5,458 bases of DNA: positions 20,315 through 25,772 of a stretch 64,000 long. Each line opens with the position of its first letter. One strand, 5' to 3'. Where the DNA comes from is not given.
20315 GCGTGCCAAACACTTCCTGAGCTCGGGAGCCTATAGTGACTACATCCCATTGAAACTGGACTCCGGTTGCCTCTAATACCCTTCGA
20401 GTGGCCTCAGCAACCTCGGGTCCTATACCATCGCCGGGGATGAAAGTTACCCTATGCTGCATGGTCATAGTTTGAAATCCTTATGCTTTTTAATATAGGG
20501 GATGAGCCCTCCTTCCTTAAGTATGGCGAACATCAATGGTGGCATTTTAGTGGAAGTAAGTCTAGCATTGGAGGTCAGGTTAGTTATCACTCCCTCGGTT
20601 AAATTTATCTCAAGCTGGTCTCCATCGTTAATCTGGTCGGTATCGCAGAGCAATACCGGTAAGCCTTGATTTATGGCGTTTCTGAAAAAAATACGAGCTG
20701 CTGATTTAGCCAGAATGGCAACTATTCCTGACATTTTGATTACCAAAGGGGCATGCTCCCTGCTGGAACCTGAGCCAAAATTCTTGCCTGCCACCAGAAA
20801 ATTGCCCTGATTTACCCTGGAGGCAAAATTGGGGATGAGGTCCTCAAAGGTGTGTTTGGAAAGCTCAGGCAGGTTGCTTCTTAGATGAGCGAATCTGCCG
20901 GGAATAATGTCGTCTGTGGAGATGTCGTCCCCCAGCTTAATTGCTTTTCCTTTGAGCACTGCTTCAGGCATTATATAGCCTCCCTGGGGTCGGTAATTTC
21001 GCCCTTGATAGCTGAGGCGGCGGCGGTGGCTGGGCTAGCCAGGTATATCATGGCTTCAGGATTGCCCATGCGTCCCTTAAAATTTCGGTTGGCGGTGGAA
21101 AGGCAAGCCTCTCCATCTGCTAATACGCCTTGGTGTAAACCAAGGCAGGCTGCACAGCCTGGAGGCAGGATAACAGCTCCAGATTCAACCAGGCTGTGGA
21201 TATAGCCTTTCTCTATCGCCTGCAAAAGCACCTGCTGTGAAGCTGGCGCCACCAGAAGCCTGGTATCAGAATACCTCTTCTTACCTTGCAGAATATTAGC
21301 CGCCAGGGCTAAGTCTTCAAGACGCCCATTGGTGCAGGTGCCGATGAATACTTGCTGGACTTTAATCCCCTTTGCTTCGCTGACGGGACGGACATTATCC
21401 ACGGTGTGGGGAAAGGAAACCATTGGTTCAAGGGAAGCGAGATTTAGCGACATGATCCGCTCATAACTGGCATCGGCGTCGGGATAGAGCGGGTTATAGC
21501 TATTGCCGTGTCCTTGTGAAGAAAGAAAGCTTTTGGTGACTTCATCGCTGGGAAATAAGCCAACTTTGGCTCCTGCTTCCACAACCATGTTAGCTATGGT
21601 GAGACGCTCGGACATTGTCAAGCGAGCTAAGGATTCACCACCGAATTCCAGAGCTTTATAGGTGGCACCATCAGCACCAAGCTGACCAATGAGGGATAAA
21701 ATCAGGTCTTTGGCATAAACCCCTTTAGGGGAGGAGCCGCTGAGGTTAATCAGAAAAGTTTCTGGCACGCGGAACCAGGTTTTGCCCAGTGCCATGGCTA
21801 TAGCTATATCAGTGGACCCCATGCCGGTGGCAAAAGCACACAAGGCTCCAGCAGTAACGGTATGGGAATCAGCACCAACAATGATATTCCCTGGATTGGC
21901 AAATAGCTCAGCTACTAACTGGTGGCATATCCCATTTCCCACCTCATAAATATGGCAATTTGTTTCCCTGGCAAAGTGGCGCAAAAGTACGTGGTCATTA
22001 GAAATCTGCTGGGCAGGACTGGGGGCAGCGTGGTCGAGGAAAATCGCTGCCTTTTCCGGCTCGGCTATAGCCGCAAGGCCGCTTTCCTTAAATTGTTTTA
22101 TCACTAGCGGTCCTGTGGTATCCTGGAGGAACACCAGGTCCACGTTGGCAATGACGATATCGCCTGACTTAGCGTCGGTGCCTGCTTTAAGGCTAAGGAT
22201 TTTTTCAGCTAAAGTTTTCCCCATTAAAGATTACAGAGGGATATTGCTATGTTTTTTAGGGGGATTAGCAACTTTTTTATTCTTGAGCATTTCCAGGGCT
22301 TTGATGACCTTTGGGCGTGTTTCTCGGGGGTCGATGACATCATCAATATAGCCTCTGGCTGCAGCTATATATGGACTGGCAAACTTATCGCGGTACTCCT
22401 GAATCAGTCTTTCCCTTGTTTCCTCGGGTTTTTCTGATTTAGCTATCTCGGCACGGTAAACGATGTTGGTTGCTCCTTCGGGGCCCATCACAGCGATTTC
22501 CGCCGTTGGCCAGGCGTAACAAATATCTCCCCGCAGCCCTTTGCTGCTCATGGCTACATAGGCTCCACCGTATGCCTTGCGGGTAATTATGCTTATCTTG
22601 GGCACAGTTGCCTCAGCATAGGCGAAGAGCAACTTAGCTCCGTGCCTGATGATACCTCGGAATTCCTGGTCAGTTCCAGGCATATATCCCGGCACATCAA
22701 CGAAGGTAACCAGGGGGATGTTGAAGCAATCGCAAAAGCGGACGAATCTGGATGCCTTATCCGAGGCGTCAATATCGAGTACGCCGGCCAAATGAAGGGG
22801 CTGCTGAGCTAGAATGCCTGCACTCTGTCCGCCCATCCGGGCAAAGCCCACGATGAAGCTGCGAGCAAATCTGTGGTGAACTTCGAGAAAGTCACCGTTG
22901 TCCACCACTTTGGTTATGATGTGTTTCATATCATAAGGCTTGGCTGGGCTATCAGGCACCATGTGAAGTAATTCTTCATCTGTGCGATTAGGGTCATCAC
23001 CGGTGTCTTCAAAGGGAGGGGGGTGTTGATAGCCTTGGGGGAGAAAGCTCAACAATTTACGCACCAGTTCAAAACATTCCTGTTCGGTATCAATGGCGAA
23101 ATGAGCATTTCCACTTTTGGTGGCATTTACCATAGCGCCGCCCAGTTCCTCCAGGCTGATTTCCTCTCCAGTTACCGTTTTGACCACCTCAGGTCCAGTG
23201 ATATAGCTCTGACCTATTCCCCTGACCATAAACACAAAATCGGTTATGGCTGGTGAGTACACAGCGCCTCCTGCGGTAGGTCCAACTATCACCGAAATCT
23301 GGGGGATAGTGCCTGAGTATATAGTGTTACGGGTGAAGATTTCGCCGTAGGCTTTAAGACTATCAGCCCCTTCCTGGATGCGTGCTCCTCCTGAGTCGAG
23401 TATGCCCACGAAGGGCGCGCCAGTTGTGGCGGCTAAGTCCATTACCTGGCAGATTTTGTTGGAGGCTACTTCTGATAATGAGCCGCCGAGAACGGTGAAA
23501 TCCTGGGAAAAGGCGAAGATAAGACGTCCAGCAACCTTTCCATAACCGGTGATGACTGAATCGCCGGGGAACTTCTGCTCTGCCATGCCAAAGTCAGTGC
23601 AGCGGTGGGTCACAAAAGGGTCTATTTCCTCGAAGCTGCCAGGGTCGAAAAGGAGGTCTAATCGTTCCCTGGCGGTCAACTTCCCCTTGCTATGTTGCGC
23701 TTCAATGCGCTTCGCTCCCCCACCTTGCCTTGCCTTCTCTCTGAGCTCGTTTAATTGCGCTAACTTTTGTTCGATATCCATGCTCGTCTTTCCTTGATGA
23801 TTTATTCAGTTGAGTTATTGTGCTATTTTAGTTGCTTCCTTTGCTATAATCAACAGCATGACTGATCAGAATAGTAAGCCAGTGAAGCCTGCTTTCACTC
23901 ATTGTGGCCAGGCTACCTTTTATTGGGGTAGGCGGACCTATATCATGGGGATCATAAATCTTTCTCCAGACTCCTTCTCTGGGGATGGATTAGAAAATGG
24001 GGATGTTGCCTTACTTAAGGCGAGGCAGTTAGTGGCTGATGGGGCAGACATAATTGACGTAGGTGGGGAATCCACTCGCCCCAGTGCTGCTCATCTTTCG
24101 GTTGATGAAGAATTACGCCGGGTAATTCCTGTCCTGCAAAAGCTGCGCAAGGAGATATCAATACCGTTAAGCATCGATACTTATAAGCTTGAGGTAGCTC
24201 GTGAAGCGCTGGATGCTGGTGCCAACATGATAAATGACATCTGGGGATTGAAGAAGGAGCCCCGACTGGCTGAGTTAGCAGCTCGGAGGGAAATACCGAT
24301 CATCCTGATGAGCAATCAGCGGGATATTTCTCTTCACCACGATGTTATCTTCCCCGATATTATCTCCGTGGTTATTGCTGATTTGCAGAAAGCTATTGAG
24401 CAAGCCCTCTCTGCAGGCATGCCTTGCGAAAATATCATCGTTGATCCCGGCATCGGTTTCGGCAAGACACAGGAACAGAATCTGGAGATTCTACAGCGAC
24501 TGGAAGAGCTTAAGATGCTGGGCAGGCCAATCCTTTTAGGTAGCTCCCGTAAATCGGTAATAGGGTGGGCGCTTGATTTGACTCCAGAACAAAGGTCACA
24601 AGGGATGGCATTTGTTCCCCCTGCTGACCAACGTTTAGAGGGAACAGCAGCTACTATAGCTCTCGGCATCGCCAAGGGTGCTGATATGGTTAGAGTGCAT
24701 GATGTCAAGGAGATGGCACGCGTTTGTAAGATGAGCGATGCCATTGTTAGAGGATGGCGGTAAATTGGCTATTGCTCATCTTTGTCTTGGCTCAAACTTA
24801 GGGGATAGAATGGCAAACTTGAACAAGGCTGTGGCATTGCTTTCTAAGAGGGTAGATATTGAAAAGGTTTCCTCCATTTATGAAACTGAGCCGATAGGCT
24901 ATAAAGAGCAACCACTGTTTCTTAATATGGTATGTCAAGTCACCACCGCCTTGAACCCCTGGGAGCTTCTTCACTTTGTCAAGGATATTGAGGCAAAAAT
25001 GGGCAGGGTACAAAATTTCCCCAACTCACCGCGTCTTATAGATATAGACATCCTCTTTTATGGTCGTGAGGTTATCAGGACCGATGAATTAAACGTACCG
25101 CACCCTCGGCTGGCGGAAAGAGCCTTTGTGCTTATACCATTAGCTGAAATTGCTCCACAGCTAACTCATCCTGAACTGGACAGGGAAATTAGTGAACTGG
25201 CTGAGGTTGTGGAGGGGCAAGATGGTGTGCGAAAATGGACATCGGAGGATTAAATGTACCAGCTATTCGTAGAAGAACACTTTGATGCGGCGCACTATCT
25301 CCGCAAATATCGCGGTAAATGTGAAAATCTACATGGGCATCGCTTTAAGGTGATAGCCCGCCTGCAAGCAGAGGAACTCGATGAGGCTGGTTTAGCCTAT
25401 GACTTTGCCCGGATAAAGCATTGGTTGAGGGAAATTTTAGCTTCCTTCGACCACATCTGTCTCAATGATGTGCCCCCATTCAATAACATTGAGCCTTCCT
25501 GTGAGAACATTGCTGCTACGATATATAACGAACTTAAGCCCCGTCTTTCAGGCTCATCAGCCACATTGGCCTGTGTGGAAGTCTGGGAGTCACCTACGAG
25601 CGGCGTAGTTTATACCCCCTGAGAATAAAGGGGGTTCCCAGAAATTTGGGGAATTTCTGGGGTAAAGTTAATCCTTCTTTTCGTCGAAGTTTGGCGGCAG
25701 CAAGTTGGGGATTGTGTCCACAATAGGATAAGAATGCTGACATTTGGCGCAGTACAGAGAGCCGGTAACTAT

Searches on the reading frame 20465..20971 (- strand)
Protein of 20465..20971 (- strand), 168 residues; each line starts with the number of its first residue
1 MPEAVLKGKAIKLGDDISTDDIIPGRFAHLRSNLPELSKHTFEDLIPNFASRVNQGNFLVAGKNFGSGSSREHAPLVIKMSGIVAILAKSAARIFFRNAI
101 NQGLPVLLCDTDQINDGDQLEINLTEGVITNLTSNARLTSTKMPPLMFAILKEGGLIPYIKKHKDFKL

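Call 11: search_protein_families(library=pfam, proteins=[window:20465-20971:-], max_evalue=0.0001)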
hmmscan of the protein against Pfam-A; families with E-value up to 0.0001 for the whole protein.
window:20465-20971:- (168 aa): 2 families
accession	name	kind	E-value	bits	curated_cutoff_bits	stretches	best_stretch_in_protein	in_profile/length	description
PF00694.25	Aconitase_C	-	2.9e-16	60.4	22.8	1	52-104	70-123/131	Aconitase C-terminal domain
PF06434.19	Aconitase_2_N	-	2.9e-09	37.4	27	1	12-160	5-170/204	Aconitate hydratase 2 N-terminus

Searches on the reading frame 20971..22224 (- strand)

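Call 11: search_protein_families(library=pfam, proteins=[window:20971-22224:-], max_evalue=0.0001)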
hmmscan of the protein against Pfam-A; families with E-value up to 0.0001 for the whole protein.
window:20971-22224:- (417 aa): 1 family
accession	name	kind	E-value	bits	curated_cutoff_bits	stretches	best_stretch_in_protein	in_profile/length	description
PF00330.25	Aconitase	-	3.1e-101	340.1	28.7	2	8-284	2-306/463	Aconitase family (aconitate hydratase)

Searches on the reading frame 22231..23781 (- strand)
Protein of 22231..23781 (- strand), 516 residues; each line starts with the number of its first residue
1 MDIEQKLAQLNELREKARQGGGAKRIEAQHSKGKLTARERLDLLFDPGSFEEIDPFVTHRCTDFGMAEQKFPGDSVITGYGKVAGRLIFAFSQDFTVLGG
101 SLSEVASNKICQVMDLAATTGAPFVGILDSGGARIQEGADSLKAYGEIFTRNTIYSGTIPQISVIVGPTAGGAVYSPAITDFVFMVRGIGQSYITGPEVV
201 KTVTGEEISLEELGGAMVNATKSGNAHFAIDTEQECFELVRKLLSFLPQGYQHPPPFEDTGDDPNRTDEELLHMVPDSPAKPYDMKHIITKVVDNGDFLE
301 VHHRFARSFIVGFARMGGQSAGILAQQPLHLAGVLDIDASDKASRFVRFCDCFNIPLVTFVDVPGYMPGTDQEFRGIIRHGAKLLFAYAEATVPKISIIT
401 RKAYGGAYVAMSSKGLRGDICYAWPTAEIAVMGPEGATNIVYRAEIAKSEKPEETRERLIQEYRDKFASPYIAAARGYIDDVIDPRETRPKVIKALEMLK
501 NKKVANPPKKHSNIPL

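Call 11: search_protein_families(library=pfam, proteins=[window:22231-23781:-], max_evalue=0.0001)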
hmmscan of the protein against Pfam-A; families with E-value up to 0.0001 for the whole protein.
window:22231-23781:- (516 aa): 2 families
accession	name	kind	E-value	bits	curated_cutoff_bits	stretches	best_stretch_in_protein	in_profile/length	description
PF01039.27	Carboxyl_trans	-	1.8e-192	640.8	22.3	1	29-514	2-493/493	Carboxyl transferase domain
PF03255.19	ACCA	-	6.3e-15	55.6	23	1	342-449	135-238/310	Acetyl co-enzyme A carboxylase carboxyltransferase-like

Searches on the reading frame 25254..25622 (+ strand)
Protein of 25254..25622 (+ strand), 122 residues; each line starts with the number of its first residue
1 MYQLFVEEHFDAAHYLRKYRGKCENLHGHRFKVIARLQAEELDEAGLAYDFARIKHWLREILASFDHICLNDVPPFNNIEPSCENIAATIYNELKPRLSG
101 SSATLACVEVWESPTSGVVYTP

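Call 82: search_protein_families(library=pfam, proteins=[window:25254-25622:+], max_evalue=0.0001)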
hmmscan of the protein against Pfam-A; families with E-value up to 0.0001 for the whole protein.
window:25254-25622:+ (122 aa): 1 family
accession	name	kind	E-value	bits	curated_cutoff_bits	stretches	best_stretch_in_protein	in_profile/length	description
PF01242.24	PTPS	-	1e-38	132.4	22.4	1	4-121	2-119/121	6-pyruvoyl tetrahydropterin synthase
